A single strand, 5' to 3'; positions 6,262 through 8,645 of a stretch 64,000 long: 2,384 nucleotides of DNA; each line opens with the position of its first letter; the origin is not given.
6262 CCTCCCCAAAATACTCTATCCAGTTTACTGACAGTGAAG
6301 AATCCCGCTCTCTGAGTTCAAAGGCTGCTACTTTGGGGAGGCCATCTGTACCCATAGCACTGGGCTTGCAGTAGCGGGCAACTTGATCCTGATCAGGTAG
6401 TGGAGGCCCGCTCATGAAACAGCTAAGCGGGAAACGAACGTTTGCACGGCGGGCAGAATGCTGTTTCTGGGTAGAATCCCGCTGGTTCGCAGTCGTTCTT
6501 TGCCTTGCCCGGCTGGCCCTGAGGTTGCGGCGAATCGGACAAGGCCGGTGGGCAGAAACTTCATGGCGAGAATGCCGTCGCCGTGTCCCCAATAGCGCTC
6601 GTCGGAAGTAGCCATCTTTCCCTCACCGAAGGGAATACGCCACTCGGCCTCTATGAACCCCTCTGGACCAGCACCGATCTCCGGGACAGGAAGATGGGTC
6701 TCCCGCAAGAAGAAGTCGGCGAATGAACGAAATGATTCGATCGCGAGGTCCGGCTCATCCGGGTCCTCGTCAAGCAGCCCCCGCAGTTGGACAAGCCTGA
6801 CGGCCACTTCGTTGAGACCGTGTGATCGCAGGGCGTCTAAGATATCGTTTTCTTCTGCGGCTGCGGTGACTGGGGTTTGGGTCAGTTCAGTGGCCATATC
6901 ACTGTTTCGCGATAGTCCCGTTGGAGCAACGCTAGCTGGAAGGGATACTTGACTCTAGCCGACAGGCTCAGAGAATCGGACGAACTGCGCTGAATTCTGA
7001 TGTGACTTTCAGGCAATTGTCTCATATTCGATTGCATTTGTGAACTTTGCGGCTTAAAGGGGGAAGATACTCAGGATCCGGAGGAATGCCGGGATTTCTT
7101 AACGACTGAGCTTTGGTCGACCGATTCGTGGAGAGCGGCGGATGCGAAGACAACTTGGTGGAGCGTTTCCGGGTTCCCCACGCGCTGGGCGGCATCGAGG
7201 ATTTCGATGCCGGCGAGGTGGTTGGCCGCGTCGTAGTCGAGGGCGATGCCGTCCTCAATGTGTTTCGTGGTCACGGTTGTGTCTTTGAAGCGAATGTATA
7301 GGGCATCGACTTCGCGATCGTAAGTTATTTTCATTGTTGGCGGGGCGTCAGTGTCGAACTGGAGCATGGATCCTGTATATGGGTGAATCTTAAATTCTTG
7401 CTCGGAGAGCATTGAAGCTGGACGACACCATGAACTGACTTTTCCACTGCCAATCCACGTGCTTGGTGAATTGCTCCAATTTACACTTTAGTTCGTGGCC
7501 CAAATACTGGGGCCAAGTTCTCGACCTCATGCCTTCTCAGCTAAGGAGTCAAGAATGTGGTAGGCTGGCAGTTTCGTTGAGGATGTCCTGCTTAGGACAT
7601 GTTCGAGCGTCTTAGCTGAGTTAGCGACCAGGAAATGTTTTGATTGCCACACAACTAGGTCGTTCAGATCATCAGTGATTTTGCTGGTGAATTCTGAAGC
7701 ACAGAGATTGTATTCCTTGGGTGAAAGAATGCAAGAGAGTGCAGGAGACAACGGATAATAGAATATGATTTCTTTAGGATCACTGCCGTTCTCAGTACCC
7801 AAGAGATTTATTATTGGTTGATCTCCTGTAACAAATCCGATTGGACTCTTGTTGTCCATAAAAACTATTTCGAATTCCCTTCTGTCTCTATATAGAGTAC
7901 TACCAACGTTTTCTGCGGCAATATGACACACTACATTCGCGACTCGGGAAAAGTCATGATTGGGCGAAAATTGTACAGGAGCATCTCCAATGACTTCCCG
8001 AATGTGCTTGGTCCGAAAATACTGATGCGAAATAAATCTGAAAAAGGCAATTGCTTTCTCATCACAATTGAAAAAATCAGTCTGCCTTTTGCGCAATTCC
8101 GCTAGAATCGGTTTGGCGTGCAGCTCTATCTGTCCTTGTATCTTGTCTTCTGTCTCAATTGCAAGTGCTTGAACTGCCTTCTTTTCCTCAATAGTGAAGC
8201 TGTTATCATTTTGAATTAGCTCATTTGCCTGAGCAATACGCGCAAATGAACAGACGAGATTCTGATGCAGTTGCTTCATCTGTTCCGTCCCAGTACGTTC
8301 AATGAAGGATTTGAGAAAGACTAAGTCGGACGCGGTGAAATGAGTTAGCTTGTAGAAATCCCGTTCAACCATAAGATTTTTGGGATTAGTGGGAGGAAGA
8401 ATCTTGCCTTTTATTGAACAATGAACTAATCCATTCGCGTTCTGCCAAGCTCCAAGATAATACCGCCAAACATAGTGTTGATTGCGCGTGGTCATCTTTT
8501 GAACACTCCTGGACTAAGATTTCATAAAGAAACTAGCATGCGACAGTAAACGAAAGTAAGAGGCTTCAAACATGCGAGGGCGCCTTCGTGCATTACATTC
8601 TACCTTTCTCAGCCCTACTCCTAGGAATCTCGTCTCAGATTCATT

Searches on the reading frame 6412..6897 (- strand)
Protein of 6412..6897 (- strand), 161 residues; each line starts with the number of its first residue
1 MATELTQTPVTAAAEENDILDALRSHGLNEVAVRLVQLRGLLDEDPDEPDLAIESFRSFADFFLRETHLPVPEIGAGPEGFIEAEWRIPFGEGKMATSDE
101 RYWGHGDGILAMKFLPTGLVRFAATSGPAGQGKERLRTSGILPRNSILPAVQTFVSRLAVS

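Call 4: search_protein_families(library=pfam, proteins=[window:6412-6897:-], max_evalue=0.1)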
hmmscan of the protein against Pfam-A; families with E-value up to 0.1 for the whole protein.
window:6412-6897:- (161 aa): 0 families

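Call 5: search_protein_families(library=padloc, proteins=[window:6412-6897:-], max_evalue=0.1)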
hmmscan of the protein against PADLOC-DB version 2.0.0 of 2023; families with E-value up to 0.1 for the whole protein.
window:6412-6897:- (161 aa): 1 family
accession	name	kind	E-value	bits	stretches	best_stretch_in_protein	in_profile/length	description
PDLC04575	PDC-M32A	-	0.0064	13.6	1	15-88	248-319/375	-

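Call 6: search_protein_families(library=ncbifam, proteins=[window:6412-6897:-], max_evalue=0.1)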
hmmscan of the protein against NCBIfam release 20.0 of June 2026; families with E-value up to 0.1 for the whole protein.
window:6412-6897:- (161 aa): 0 families

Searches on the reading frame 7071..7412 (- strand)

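Call 4: search_protein_families(library=pfam, proteins=[window:7071-7412:-], max_evalue=0.1)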
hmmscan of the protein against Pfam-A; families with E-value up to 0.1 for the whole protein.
window:7071-7412:- (113 aa): 1 family
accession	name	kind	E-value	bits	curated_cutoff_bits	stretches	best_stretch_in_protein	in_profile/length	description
PF10049.14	DUF2283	-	1.5e-17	63.9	23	1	28-74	1-48/49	Protein of unknown function (DUF2283)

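Call 5: search_protein_families(library=padloc, proteins=[window:7071-7412:-], max_evalue=0.1)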
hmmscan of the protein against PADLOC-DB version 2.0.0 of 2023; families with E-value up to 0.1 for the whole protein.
window:7071-7412:- (113 aa): 0 families

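Call 6: search_protein_families(library=ncbifam, proteins=[window:7071-7412:-], max_evalue=0.1)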
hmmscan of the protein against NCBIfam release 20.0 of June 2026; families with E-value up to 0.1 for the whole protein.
window:7071-7412:- (113 aa): 0 families

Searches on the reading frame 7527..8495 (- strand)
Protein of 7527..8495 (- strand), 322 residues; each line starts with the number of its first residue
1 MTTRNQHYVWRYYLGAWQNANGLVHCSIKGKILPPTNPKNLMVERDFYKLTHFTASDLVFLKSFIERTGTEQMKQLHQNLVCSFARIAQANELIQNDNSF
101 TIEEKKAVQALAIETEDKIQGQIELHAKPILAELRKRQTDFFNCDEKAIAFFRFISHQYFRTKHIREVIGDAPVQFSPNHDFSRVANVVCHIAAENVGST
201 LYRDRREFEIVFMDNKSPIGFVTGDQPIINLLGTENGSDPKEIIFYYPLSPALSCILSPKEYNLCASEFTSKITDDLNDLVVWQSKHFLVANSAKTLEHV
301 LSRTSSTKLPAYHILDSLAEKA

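Call 4: search_protein_families(library=pfam, proteins=[window:7527-8495:-], max_evalue=0.1)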
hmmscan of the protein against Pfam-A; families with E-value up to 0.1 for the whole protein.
window:7527-8495:- (322 aa): 1 family
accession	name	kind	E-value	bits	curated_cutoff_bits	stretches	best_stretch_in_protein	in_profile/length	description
PF14022.11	DUF4238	-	3.8e-18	66.3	27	1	5-294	1-280/281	Protein of unknown function (DUF4238)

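Call 5: search_protein_families(library=padloc, proteins=[window:7527-8495:-], max_evalue=0.1)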
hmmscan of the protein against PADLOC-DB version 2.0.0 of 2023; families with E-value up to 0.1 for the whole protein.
window:7527-8495:- (322 aa): 0 families

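Call 6: search_protein_families(library=ncbifam, proteins=[window:7527-8495:-], max_evalue=0.1)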
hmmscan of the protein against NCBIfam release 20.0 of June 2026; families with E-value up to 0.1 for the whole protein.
window:7527-8495:- (322 aa): 0 families
